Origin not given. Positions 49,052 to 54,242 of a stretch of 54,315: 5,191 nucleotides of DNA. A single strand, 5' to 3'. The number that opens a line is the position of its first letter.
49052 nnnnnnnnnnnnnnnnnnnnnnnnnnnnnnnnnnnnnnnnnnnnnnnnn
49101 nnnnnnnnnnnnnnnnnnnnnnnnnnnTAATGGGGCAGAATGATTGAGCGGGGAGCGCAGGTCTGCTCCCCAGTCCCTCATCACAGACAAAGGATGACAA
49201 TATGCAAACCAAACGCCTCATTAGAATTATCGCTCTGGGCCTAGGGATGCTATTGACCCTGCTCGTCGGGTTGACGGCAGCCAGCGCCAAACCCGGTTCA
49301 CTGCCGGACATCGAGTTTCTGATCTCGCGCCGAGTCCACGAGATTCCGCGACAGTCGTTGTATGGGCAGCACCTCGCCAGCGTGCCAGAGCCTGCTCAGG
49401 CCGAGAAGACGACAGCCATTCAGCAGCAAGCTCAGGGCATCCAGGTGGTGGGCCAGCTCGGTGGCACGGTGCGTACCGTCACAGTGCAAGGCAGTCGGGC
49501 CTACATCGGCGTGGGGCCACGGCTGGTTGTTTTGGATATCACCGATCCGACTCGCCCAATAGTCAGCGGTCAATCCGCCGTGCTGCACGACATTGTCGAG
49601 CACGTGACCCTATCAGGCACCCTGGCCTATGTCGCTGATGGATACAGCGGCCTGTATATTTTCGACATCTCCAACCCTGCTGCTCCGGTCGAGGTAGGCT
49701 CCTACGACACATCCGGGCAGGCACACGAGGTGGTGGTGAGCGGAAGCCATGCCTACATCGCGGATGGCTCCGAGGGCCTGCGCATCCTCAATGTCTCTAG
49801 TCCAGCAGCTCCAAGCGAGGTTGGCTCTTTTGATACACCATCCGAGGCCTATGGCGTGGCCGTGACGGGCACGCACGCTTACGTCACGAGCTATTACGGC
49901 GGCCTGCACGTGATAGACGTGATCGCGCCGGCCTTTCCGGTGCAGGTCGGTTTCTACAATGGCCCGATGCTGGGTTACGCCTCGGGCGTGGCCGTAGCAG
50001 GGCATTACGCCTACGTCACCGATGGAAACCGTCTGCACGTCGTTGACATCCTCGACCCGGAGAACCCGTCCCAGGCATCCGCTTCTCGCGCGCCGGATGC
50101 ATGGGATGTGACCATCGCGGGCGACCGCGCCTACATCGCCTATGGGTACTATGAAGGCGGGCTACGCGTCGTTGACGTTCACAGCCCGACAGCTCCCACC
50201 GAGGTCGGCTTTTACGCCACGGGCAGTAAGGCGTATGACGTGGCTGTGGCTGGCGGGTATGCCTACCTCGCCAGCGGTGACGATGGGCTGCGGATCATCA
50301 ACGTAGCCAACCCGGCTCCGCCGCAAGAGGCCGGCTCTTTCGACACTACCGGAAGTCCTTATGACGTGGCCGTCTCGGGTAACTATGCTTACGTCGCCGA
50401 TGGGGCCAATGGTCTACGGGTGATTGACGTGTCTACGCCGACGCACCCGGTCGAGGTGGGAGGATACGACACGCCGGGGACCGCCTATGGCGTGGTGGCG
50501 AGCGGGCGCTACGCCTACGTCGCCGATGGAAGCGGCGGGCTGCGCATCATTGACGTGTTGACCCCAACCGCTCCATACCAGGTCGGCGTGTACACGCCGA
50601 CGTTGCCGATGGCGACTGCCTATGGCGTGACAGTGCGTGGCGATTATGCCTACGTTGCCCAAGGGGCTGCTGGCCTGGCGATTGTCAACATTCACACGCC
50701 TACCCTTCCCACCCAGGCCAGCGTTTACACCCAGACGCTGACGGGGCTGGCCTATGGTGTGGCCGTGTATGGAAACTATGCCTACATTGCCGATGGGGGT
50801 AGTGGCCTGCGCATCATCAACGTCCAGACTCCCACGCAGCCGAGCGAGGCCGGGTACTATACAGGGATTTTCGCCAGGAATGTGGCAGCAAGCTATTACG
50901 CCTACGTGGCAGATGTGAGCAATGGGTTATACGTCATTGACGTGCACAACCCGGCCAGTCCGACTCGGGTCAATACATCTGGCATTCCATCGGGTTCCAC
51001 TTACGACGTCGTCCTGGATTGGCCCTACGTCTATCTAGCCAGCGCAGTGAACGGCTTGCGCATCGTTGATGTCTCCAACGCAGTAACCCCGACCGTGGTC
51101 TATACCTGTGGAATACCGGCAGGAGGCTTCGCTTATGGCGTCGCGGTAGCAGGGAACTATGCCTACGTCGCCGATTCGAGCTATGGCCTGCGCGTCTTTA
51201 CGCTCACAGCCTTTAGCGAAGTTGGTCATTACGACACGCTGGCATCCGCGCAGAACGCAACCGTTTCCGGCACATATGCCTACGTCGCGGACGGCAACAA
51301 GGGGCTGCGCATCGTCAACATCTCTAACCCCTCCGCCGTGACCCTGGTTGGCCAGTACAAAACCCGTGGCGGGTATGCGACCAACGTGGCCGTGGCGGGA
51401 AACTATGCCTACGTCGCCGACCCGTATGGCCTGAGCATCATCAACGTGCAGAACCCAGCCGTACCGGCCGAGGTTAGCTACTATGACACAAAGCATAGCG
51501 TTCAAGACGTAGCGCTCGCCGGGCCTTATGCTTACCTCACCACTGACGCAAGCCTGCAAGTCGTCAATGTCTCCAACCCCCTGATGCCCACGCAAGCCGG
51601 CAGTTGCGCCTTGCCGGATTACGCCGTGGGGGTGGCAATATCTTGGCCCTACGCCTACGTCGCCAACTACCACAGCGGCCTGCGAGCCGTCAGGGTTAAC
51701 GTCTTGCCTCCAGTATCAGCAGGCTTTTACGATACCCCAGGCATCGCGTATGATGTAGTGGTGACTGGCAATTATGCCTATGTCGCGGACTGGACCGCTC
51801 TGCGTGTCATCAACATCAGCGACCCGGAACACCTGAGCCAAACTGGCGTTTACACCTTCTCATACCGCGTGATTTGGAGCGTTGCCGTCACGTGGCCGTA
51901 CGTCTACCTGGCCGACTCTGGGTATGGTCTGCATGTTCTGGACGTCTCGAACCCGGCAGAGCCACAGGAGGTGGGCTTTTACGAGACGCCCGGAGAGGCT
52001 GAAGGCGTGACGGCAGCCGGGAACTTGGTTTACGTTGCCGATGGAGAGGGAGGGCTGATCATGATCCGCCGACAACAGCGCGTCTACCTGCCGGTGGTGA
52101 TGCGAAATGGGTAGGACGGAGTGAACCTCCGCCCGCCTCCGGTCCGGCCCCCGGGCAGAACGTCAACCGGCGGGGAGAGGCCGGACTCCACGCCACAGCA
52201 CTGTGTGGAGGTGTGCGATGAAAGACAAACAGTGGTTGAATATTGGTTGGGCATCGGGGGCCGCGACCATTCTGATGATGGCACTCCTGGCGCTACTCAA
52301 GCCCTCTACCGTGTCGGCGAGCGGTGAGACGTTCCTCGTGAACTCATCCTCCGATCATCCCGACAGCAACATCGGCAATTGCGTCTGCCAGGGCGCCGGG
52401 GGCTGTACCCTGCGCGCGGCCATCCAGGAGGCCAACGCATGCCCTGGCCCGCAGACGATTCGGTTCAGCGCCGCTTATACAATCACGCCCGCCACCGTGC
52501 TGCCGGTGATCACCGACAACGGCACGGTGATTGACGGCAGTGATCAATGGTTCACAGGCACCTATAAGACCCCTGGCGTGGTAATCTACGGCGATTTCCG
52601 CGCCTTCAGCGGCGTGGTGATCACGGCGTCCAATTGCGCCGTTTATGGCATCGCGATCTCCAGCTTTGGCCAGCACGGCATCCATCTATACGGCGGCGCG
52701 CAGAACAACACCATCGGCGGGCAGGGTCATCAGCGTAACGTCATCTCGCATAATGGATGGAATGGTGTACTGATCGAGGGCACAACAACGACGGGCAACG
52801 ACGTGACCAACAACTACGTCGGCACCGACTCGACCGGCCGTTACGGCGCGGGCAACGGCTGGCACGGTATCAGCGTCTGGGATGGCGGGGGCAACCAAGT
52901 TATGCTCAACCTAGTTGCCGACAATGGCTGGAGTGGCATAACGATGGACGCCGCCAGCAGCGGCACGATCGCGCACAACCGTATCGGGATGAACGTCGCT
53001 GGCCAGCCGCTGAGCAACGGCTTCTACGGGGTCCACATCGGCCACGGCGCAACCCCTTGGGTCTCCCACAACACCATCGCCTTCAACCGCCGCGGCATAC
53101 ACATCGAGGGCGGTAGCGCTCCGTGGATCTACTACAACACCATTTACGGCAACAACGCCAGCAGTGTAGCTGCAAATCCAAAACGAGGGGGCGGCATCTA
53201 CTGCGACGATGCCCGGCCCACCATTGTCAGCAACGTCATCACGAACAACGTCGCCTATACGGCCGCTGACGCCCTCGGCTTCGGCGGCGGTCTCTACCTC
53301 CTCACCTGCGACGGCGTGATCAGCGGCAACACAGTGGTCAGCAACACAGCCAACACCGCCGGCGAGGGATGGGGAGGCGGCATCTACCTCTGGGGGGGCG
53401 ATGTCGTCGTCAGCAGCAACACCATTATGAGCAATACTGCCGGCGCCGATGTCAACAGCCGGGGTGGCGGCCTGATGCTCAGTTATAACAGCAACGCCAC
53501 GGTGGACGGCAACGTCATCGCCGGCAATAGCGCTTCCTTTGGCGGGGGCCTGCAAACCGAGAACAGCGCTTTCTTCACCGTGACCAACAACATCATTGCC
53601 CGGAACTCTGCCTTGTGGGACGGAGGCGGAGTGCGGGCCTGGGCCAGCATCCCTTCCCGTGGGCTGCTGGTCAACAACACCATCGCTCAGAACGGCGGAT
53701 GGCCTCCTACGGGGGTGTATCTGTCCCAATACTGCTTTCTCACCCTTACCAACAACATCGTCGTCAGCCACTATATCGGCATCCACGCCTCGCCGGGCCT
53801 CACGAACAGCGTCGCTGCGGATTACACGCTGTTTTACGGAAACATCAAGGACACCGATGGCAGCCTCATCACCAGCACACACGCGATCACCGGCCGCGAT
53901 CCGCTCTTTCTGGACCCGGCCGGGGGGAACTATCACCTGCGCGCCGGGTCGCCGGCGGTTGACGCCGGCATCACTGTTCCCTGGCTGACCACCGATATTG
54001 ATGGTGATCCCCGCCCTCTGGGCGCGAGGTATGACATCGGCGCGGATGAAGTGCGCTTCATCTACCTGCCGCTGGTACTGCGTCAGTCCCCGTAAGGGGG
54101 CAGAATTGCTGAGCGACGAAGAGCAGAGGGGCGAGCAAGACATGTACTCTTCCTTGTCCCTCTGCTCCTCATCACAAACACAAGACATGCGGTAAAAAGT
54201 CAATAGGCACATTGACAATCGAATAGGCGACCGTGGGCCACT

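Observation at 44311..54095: Four tandem secreted repeat proteins share an extreme C-terminal [V/I]YLP[L/V]V[L/M]R motif: candidate novel sorting/anchoring tag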

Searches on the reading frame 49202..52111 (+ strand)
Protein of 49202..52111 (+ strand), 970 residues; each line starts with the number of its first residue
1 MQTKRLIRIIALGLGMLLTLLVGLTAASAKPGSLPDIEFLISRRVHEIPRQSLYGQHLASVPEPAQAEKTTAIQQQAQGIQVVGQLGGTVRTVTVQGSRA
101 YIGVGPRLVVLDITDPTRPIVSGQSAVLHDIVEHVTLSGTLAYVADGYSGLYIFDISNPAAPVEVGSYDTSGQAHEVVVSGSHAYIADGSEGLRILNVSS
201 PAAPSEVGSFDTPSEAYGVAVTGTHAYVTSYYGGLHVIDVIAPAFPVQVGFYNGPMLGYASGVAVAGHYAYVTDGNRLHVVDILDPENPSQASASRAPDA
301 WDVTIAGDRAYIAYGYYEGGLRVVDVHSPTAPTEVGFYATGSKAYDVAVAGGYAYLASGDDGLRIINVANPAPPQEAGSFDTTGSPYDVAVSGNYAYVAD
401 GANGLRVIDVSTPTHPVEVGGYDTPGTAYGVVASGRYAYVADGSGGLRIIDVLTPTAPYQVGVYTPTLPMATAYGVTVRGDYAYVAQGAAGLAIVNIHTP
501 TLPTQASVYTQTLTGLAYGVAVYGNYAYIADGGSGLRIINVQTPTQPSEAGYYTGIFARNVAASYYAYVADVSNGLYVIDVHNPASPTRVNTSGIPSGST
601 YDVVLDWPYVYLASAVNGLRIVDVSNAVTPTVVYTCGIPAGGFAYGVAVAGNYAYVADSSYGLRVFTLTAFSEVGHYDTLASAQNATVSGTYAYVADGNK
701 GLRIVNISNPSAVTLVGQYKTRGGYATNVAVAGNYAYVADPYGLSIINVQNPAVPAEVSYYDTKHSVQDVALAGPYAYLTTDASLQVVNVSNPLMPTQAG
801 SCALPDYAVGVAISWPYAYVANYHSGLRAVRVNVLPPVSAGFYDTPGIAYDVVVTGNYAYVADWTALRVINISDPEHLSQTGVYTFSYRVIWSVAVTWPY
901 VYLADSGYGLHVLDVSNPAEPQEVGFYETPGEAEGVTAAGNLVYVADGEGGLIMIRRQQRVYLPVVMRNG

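Call 4: search_protein_families(library=ncbifam, proteins=[window:49202-52111:+], max_evalue=0.1)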
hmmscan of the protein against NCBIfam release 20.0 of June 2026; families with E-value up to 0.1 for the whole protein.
window:49202-52111:+ (970 aa): 1 family
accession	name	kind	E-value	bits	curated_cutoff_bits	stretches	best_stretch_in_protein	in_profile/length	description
TIGR04312.1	choice_anch_B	subfamily_domain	5.7e-29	101.5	100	5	151-215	261-329/364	choice-of-anchor B family protein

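Call 5: search_protein_families(library=pfam, proteins=[window:49202-52111:+], max_evalue=0.01)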
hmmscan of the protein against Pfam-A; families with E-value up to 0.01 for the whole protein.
window:49202-52111:+ (970 aa): 4 families
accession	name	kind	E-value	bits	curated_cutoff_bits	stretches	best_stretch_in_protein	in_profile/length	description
PF08309.17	LVIVD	-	1.1e-173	562.8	20.2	19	384-424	2-42/42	LVIVD repeat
PF16819.11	DUF5074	-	2e-07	30.9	27.2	0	520-583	104-172/353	Domain of unknown function (DUF5074)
PF09826.15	Beta_propel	-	2e-07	30.7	22.4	0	266-399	20-128/495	Beta propeller domain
PF21544.3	PorZ_N_b_propeller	-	2.4e-05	25.1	27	0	726-789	81-142/154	TSS9, PorZ, N-terminal beta-propeller domain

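Call 14: find_homologous_proteins(query=window:49202-52111:+, max_evalue=0.001)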
Query window:49202-52111:+ (970 aa): 6209 proteins with E <= 0.001 among 8000 candidates; the best 120 are listed.
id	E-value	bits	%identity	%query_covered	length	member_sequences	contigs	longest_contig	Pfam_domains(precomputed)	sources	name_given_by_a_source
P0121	5.8e-238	811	49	60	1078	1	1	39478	PF00404.25,PF00963.25,PF18962.8,PF14041.12,PF25424.1,PF23862.2,PF13860.13,PF08309.18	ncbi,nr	ncbi:T9SS type A sorting domain-containing protein [candidate division KSB1 bacterium]|nr:T9SS type 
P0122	4.4e-235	801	36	90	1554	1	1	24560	PF22494.4,PF06452.17,PF16819.12,PF09826.16,PF08309.18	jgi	-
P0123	2.9e-229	782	44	61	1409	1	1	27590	PF25059.2,PF24155.3,PF23376.2,PF16893.12,PF24489.2,PF08309.18,PF00041.28,PF10179.16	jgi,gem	-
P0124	9.3e-212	724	44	64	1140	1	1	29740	PF20323.4,PF27905.1,PF08309.18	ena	-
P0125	2.8e-209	716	48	62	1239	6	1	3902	PF01551.30,PF13715.13,PF00801.27,PF16371.13,PF08308.18,PF13620.13,PF08309.18,PF22904.4,PF18911.7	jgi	jgi:PKD repeat protein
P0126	2.4e-206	706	34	85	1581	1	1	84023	PF07495.20,PF22352.3,PF00801.27,PF17963.8,PF17892.8,PF19076.7,PF18758.8,PF09826.16,PF08309.18,PF00630.26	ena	-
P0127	2.6e-199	683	40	87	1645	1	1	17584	PF07714.24,PF00069.32,PF09826.16,PF08309.18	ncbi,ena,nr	ncbi:MAG: Serine/threonine-protein kinase PknH [Chlamydiae bacterium]|nr:Serine/threonine-protein ki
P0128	1.7e-196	674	37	62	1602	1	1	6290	PF22494.4,PF09826.16,PF08309.18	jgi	jgi:hypothetical protein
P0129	3.0e-194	666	38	75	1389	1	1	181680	PF22494.4,PF05694.18,PF16819.12,PF08309.18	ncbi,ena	-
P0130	9.6e-194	665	48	63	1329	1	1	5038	PF09826.16,PF08309.18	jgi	-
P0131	2.2e-188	647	43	61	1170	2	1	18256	PF09826.16,PF08309.18,PF19077.7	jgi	jgi:hypothetical protein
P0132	6.9e-188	645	50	56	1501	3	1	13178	PF24848.3,PF08309.18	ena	-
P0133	1.5e-187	644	37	92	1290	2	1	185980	PF09826.16,PF08309.18,PF21544.4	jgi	jgi:hypothetical protein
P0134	3.7e-186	639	36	97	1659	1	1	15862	PF13715.13,PF16371.13,PF13620.13,PF09826.16,PF08309.18,PF22904.4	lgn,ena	-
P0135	1.1e-185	638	44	61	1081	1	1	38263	PF24327.3,PF08309.18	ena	-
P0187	5.8e-165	569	47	61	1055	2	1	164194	PF13715.13,PF00801.27,PF17802.8,PF27905.1,PF13620.13,PF08309.18,PF22904.4,PF17210.10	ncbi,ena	-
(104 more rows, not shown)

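Call 32: find_encoding_contigs(protein=P0187, flank=10000, max_places=2)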
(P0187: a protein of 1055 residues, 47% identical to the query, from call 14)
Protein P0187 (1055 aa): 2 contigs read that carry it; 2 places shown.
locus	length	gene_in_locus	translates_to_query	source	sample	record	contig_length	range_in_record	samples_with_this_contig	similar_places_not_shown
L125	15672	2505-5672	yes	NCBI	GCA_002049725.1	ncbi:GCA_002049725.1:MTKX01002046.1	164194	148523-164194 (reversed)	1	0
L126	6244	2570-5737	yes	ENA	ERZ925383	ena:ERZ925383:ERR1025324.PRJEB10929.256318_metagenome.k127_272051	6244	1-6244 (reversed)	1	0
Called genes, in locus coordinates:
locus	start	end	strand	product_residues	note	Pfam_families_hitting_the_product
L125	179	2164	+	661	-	-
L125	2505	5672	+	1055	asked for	PF08309:LVIVD, PF27905:Lanti_SCO0268 (faint), PF08309:LVIVD, PF13620:CarboxypepD_reg, PF13715:CarbopepD_reg_2 (weak), PF13620:CarboxypepD_reg, PF13715:CarbopepD_reg_2 (weak), PF00801:PKD, +3 more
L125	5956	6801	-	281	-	PF13340:DUF4096, PF01609:DDE_Tnp_1, PF13586:DDE_Tnp_1_2 (weak)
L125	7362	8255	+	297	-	PF14338:Mrr_N, PF04471:Mrr_cat, PF22722:NA-iREase1 (weak)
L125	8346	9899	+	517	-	PF12161:HsdM_N, PF02384:N6_Mtase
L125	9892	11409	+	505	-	PF12161:HsdM_N, PF02384:N6_Mtase, PF01170:UPF0020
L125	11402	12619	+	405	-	PF01420:Methylase_S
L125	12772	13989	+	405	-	PF14281:PDDEXK_4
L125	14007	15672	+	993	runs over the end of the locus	PF04313:HSDR_N, PF04851:ResIII, PF18766:SWI2_SNF2, PF22679:T1R_D3-like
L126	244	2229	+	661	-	-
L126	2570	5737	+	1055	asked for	PF08309:LVIVD, PF27905:Lanti_SCO0268 (faint), PF08309:LVIVD, PF13620:CarboxypepD_reg, PF13715:CarbopepD_reg_2 (weak), PF13620:CarboxypepD_reg, PF13715:CarbopepD_reg_2 (weak), PF00801:PKD, +3 more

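Call 53: search_protein_families(library=ncbifam, proteins=[window:49202-52111:+], max_evalue=10)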
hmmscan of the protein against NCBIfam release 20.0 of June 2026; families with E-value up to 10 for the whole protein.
window:49202-52111:+ (970 aa): 3 families
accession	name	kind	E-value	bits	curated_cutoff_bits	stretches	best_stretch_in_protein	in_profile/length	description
TIGR04312.1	choice_anch_B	subfamily_domain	5.7e-29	101.5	100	10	151-215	261-329/364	choice-of-anchor B family protein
NF050076.1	sort_motif_YLP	domain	0.1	12.5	15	1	959-968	2-11/11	YLP-box putative sorting motif-containing protein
NF042994.1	AntiSigF_NrsF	equivalog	0.13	11.7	300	1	535-568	146-179/214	anti-sigma-F factor NrsF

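Call 58: search_solved_structures(query=window:49202-52111:+, max_evalue=0.01)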
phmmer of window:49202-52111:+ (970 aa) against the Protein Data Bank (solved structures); distinct sequences matched with E-value up to 0.01: 9.
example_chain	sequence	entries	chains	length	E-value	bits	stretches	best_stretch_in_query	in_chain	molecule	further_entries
5hrm_A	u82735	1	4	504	0.0003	22.4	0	313-347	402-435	Haloalkylphosphorus hydrolase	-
5ioj_A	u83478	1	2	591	0.00054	21.6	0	313-347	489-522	Haloalkylphosphorus hydrolase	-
8cia_A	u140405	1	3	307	0.00062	21.4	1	301-547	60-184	Kelch-like protein 20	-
8cia_E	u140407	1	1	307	0.00066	21.3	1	301-547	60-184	Kelch like family member 20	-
8cia_B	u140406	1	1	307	0.00082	21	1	441-552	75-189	Kelch like family member 20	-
5yq4_A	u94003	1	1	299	0.00092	20.8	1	441-553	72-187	Kelch-like protein 20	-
6gy5_A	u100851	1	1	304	0.00096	20.8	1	441-553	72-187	Kelch-like protein 20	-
3vl1_A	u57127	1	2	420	0.0032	19.1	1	281-410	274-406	26S proteasome regulatory subunit RPN14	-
35zv_M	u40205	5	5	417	0.01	17.4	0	280-410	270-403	26S proteasome regulatory subunit RPN14 | WD repeat-containing protein YGL004C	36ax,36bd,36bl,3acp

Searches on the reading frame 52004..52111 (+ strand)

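Call 16: search_protein_families(library=ncbifam, proteins=[window:52004-52111:+], max_evalue=10)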
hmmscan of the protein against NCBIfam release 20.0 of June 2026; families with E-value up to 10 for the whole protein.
seq(36 aa): 2 families
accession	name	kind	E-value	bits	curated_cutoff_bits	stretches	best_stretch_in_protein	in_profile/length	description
NF050076.1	sort_motif_YLP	domain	0.0039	16.8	15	1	25-34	2-11/11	YLP-box putative sorting motif-containing protein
NF053834.1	ultrashort_CTERM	domain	0.024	14.7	10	1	26-34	2-10/10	YLP-box putative sorting motif-containing protein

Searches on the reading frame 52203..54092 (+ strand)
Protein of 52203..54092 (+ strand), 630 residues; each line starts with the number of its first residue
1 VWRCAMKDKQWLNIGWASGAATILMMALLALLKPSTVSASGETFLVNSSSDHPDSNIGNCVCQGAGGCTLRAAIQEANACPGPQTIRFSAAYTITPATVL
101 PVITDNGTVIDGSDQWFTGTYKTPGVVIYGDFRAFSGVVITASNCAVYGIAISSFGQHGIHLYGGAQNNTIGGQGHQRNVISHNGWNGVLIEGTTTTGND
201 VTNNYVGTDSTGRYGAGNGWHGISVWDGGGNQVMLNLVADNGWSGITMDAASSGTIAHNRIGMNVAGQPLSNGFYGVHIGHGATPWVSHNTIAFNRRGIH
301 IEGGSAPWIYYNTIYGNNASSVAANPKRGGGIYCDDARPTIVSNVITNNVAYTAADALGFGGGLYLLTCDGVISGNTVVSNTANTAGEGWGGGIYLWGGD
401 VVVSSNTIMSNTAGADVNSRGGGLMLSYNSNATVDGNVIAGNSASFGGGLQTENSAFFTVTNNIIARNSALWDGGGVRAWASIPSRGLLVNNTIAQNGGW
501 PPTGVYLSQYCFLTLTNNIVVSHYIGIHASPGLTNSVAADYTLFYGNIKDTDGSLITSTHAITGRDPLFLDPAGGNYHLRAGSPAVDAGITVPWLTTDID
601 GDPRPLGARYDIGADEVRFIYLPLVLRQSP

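Call 4: search_protein_families(library=ncbifam, proteins=[window:52203-54092:+], max_evalue=0.1)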
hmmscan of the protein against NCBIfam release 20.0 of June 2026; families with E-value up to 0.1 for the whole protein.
window:52203-54092:+ (630 aa): 4 families
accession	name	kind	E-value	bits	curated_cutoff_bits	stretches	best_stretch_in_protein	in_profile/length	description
NF041518.1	choice_anch_Q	domain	7.4e-10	38.9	25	1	576-617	16-57/58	choice-of-anchor Q domain-containing protein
TIGR04247.1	NosD_copper_fam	subfamily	1.6e-08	33.6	300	2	421-549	193-287/377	nitrous oxide reductase family maturation protein NosD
TIGR03804.1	para_beta_helix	repeat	5.3e-08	32.4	19.45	1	222-264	1-42/44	parallel beta-helix repeat protein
TIGR04214.1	CSLREA_Nterm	domain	2.2e-06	27.4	25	1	44-78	1-27/27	CSLREA domain-containing protein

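Call 5: search_protein_families(library=pfam, proteins=[window:52203-54092:+], max_evalue=0.01)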
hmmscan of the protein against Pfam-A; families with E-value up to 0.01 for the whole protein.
window:52203-54092:+ (630 aa): 3 families
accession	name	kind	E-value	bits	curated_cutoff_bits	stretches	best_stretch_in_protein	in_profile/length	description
PF13229.12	Beta_helix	-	7.9e-30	104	25.9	3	222-408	2-158/158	Right handed beta helix region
PF05048.19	NosD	-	2.5e-14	53.7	23.6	2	157-351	16-174/212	Periplasmic copper-binding protein (NosD)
PF17161.10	DUF5123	-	2.2e-05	26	35.1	1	491-604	5-112/113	Domain of unknown function (DUF5123)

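Call 8: find_encoding_contigs(protein=window:52203-54092:+, flank=10000, max_places=6)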
Protein window:52203-54092:+ (630 aa): no gene with exactly this product is on record in the collection.

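Call 53: search_protein_families(library=ncbifam, proteins=[window:52203-54092:+], max_evalue=10)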
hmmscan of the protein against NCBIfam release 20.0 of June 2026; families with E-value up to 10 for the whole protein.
window:52203-54092:+ (630 aa): 4 families
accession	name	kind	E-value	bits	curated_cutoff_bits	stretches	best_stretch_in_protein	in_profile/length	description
NF041518.1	choice_anch_Q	domain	7.4e-10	38.9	25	1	576-617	16-57/58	choice-of-anchor Q domain-containing protein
TIGR04247.1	NosD_copper_fam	subfamily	1.6e-08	33.6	300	3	421-549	193-287/377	nitrous oxide reductase family maturation protein NosD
TIGR03804.1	para_beta_helix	repeat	5.3e-08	32.4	19.45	4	222-264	1-42/44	parallel beta-helix repeat protein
TIGR04214.1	CSLREA_Nterm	domain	2.2e-06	27.4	25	1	44-78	1-27/27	CSLREA domain-containing protein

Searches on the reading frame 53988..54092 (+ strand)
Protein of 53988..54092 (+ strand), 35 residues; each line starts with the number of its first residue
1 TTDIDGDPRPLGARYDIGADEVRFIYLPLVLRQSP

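Call 16: search_protein_families(library=ncbifam, proteins=[window:53988-54092:+], max_evalue=10)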
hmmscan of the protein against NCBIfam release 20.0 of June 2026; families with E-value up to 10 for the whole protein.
seq(35 aa): 3 families
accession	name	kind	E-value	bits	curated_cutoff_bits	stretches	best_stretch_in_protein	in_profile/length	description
NF041518.1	choice_anch_Q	domain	0.00092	19.4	25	1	1-22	36-57/58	choice-of-anchor Q domain-containing protein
NF053834.1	ultrashort_CTERM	domain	0.1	12.7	10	1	24-32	2-10/10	YLP-box putative sorting motif-containing protein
NF050076.1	sort_motif_YLP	domain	0.15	12.1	15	1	25-32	4-11/11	YLP-box putative sorting motif-containing protein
